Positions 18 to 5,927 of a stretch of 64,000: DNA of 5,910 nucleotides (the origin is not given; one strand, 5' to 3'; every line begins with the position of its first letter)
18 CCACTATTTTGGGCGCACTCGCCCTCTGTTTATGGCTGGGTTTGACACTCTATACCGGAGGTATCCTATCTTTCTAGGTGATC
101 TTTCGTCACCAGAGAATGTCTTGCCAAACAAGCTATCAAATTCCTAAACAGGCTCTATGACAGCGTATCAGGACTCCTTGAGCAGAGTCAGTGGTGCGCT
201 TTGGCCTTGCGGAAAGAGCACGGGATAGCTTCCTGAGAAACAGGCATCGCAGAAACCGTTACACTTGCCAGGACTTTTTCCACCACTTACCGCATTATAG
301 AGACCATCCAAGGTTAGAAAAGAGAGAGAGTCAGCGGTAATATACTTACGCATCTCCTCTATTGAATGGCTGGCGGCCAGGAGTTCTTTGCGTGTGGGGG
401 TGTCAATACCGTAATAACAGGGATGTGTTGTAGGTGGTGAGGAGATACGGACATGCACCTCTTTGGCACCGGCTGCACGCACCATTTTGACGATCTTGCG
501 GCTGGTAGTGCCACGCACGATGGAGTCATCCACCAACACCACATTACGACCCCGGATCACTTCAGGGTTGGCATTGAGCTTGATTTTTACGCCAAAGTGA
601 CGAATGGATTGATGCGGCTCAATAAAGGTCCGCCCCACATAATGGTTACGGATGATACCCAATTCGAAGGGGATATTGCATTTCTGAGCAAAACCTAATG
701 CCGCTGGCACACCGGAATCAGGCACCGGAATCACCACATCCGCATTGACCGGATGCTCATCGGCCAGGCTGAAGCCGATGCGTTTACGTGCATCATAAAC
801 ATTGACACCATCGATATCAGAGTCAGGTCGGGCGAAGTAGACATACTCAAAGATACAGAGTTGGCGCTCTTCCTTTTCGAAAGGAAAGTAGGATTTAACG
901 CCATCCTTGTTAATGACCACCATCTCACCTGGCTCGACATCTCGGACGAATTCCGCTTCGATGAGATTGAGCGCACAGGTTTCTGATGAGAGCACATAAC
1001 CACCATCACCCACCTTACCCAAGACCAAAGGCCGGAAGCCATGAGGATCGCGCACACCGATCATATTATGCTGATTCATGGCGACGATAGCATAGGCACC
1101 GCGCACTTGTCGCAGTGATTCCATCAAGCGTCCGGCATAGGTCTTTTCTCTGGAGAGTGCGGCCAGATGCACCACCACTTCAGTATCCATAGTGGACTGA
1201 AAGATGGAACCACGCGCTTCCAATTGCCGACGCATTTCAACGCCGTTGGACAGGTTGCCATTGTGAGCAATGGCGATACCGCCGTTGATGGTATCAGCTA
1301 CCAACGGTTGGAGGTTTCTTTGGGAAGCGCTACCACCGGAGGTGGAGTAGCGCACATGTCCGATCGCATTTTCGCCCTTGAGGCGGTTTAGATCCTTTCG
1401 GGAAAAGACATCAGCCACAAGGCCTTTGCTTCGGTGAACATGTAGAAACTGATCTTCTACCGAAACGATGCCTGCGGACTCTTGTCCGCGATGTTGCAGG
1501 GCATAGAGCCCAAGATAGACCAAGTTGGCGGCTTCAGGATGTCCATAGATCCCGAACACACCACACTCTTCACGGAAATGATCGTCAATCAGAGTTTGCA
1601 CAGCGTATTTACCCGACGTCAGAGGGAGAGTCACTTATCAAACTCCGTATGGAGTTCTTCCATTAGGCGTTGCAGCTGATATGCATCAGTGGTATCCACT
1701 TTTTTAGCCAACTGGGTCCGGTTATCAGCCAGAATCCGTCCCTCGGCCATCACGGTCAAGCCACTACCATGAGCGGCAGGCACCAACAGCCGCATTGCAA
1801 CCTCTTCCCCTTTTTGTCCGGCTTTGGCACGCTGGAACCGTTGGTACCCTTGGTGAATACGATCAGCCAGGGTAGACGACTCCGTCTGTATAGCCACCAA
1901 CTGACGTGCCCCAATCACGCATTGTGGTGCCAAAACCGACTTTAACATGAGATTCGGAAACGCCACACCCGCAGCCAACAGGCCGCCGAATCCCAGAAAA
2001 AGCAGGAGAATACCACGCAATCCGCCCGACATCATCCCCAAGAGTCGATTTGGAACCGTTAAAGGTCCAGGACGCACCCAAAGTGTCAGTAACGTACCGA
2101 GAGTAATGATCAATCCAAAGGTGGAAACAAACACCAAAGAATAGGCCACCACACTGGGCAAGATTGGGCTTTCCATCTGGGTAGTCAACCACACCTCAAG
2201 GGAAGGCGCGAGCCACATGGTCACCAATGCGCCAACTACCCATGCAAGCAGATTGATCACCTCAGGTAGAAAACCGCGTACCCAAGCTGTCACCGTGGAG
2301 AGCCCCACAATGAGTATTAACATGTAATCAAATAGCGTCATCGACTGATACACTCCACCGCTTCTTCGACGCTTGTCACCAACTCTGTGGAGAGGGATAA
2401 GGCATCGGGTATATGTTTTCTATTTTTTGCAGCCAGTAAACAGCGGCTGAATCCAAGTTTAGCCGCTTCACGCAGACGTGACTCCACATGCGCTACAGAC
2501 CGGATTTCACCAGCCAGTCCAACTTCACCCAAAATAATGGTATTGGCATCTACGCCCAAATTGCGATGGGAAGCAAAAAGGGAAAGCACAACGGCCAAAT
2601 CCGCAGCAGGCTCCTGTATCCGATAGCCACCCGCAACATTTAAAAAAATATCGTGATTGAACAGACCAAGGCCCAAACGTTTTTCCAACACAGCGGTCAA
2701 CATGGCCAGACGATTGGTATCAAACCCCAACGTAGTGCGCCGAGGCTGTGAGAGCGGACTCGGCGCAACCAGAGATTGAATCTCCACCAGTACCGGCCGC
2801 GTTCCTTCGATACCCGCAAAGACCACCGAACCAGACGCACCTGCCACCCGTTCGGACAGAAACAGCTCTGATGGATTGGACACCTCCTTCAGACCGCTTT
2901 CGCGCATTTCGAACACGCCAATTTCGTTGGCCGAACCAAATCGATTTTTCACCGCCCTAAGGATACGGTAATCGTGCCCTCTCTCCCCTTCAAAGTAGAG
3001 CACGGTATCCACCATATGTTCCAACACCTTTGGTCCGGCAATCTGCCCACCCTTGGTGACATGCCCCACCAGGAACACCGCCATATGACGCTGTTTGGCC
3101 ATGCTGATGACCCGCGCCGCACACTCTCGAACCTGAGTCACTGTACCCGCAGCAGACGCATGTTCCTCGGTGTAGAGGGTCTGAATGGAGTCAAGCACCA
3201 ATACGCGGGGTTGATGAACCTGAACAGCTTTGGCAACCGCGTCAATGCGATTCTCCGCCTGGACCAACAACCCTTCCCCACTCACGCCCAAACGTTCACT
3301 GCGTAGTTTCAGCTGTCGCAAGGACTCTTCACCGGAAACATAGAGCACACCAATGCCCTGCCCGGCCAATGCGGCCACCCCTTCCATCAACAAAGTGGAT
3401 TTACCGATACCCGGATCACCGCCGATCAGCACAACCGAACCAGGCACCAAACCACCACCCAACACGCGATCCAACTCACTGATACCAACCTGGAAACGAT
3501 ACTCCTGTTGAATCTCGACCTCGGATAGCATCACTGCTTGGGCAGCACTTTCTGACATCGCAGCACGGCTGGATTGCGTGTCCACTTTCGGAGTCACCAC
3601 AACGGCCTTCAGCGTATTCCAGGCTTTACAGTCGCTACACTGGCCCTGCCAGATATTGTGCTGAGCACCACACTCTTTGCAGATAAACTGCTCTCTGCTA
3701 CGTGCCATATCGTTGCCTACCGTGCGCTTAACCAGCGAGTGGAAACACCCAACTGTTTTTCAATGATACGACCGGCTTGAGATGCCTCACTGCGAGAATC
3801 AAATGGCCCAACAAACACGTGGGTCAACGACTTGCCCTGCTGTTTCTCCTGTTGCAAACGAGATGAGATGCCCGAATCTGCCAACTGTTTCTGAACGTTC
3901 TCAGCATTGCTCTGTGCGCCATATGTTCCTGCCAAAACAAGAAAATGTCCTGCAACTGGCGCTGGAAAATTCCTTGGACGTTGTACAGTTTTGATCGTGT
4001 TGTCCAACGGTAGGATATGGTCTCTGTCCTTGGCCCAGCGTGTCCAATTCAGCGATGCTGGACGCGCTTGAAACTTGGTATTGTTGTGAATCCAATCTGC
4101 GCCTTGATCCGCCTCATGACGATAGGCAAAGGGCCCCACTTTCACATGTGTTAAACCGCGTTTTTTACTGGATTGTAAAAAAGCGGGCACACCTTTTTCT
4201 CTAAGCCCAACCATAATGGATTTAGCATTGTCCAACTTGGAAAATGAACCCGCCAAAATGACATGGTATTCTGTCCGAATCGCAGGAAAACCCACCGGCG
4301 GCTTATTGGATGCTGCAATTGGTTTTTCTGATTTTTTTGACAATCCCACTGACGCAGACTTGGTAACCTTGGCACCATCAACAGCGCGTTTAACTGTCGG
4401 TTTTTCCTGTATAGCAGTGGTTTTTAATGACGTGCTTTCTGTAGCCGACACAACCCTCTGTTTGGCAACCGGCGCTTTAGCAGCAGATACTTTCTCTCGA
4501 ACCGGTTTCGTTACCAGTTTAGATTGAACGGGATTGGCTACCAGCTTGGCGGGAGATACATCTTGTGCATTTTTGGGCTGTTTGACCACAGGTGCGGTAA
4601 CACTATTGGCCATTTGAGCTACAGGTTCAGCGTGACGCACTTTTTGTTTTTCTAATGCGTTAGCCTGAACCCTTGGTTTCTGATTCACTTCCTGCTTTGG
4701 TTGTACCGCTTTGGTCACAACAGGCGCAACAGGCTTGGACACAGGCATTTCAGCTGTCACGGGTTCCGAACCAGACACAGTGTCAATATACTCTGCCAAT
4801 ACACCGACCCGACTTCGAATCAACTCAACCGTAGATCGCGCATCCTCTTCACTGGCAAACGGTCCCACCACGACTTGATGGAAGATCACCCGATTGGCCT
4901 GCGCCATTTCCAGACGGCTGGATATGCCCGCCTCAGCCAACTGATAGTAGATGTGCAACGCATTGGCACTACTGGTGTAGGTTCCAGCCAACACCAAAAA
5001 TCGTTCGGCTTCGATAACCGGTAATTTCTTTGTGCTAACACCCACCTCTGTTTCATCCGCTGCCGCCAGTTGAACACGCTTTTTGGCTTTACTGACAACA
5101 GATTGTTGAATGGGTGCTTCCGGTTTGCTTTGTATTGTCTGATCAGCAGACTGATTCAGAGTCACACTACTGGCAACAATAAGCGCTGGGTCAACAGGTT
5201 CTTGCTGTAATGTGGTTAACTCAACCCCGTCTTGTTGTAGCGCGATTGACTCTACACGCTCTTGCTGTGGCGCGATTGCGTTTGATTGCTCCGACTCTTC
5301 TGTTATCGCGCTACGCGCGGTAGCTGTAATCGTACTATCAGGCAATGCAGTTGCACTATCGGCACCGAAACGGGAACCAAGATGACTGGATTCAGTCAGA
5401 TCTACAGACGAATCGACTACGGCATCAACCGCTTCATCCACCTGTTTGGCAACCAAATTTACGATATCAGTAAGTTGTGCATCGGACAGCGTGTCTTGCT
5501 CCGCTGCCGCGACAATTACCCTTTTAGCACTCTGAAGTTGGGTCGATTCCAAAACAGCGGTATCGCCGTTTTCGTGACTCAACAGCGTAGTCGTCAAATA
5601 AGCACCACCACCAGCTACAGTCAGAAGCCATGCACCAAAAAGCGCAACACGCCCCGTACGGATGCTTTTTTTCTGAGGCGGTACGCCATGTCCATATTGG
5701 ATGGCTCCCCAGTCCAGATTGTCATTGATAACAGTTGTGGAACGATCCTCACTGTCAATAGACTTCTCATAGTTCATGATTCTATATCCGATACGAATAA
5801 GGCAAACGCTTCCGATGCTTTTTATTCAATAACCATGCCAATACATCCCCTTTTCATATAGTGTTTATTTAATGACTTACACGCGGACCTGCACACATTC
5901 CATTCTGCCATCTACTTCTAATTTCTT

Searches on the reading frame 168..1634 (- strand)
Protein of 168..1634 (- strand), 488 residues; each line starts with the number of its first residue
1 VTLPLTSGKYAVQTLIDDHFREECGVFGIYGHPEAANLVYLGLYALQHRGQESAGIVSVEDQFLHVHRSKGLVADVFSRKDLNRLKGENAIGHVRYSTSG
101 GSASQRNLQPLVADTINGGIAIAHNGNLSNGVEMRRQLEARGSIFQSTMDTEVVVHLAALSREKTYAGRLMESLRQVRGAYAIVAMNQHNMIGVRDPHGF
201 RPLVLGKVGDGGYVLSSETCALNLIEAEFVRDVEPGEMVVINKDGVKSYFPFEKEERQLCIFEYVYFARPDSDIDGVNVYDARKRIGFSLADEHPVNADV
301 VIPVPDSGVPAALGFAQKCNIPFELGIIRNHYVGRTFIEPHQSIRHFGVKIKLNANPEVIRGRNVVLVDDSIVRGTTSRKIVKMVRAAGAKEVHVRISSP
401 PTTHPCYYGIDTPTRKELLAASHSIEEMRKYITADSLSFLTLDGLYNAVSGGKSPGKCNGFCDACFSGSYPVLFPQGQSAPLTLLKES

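Call 38: search_protein_families(library=pfam, proteins=[window:168-1634:-], max_evalue=0.00001)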
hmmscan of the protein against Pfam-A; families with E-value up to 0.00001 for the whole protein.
window:168-1634:- (488 aa): 3 families
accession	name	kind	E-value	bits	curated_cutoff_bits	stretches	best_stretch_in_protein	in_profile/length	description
PF13522.11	GATase_6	-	4.6e-18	65.9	27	1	88-218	11-130/130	Glutamine amidotransferase domain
PF13537.11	GATase_7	-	1.8e-17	63.9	25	1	103-222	8-121/123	Glutamine amidotransferase domain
PF00156.33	Pribosyltran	-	2.3e-08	33.9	26.3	1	294-395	26-120/158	Phosphoribosyl transferase domain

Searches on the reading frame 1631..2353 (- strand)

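Call 38: search_protein_families(library=pfam, proteins=[window:1631-2353:-], max_evalue=0.00001)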
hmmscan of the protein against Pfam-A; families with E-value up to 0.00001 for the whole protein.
window:1631-2353:- (240 aa): 1 family
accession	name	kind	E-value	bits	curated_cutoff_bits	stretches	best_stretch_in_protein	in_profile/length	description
PF02674.22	Colicin_V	-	2e-21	77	29.3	1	8-143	1-137/144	Colicin V production protein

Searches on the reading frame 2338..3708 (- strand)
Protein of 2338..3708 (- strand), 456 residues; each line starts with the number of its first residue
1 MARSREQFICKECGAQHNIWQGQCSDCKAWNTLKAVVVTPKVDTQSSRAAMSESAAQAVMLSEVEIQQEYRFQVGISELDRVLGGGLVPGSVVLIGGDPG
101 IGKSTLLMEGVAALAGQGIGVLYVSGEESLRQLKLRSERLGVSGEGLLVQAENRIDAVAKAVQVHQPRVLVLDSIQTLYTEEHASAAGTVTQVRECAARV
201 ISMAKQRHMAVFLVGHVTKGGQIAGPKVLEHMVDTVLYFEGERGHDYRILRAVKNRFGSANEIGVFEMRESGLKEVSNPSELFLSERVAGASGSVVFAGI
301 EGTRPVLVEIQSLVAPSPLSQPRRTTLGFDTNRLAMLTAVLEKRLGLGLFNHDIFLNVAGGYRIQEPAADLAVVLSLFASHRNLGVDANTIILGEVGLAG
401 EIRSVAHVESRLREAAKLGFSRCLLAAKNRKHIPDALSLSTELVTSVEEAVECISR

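Call 17: find_encoding_contigs(protein=window:2338-3708:-, flank=10000, max_places=3)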
Protein window:2338-3708:- (456 aa): no gene with exactly this product is on record in the collection.

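Call 22: find_related_loci(query=window:2338-3708:-, collection=genome_contigs, flank=10000)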
Query window:2338-3708:- (456 aa) in genome_contigs; peptide patterns used: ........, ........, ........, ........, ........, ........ (x = any residue, [..] = any of these).
600 stretches matched a pattern (row limit reached: there are more); 597 encode a relative of the query (tblastn E <= 1e-3); the best 80 are kept; 80 distinct loci.
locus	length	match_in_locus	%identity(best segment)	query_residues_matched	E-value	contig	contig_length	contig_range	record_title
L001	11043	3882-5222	56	3-454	8e-159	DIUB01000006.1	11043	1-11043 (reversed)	MAG TPA_asm: Geobacter sp. UBA6169 UBA6169_contig_210694, whole genome shotgun sequence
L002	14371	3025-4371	56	1-454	6e-158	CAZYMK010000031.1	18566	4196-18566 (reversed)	MAG TPA_asm: uncultured Geobacter sp. isolate binchicken_co309_23 genome assembly, contig: NODE_1848_length_18566_cov_6.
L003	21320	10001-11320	55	8-452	3e-156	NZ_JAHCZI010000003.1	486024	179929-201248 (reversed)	Geobacter hydrogenophilus strain DSM 13691 NODE_3_length_486024_cov_240.570169, whole genome shotgun sequence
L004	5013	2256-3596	56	3-454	2e-158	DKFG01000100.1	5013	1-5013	MAG TPA_asm: Geobacter sp. UBA6802 UBA6802_contig_17160, whole genome shotgun sequence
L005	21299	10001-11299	53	1-431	3e-155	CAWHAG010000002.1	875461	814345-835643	MAG: Ignavibacteriota bacterium isolate MFD04408.bin.1.36 genome assembly, contig: contig_39761, whole genome shotgun se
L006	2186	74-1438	52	1-455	4e-165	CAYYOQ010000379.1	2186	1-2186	MAG TPA_asm: uncultured Thermodesulfobacteriota bacterium isolate binchicken_co33_371 genome assembly, contig: NODE_1048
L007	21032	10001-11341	54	3-452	5e-154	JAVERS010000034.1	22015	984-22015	MAG: Desulfuromonadaceae bacterium isolate BF1_26 scaffold_3727_c1_biofilm_2017, whole genome shotgun sequence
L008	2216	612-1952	54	3-452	1e-164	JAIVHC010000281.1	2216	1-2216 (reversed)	MAG: Geobacteraceae bacterium isolate MAG32 MTG32_33780, whole genome shotgun sequence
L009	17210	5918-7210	53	1-429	1e-152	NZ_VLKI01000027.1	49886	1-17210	Cytobacillus oceanisediminis strain CGMCC 1.10115 IQ19DRAFT_scaffold00027.27, whole genome shotgun sequence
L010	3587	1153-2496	53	3-452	2e-158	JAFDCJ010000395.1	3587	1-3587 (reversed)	MAG: Deltaproteobacteria bacterium isolate MB3D_Bin_18 MB3D_Bin_18_MB3D_0306_000002612518, whole genome shotgun sequence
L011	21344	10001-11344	53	1-452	2e-152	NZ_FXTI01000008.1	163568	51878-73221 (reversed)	Melghirimyces algeriensis strain DSM 45474, whole genome shotgun sequence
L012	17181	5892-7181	55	1-429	7e-152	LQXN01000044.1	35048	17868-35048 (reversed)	Sutcliffiella horikoshii DSM 8719 Cont79, whole genome shotgun sequence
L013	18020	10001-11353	52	2-452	2e-153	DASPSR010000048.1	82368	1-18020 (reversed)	MAG TPA_asm: Nitrospirota bacterium isolate SMAG_U12256 k141_377085, whole genome shotgun sequence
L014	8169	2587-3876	53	1-429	2e-151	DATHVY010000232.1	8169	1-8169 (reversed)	MAG TPA_asm: Planococcus sp. (in: firmicutes) isolate SMAG_U16145 k141_392960, whole genome shotgun sequence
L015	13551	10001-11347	53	1-452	7e-151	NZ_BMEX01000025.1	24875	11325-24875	Kroppenstedtia guangzhouensis strain CGMCC 1.12404 sequence25, whole genome shotgun sequence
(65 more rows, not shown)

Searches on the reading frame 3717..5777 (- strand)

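Call 38: search_protein_families(library=pfam, proteins=[window:3717-5777:-], max_evalue=0.00001)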
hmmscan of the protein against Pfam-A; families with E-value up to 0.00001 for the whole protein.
window:3717-5777:- (686 aa): 1 family
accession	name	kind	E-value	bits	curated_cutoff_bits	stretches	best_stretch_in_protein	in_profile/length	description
PF05036.18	SPOR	-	8.9e-26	90.5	21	1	610-668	3-60/76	SPOR domain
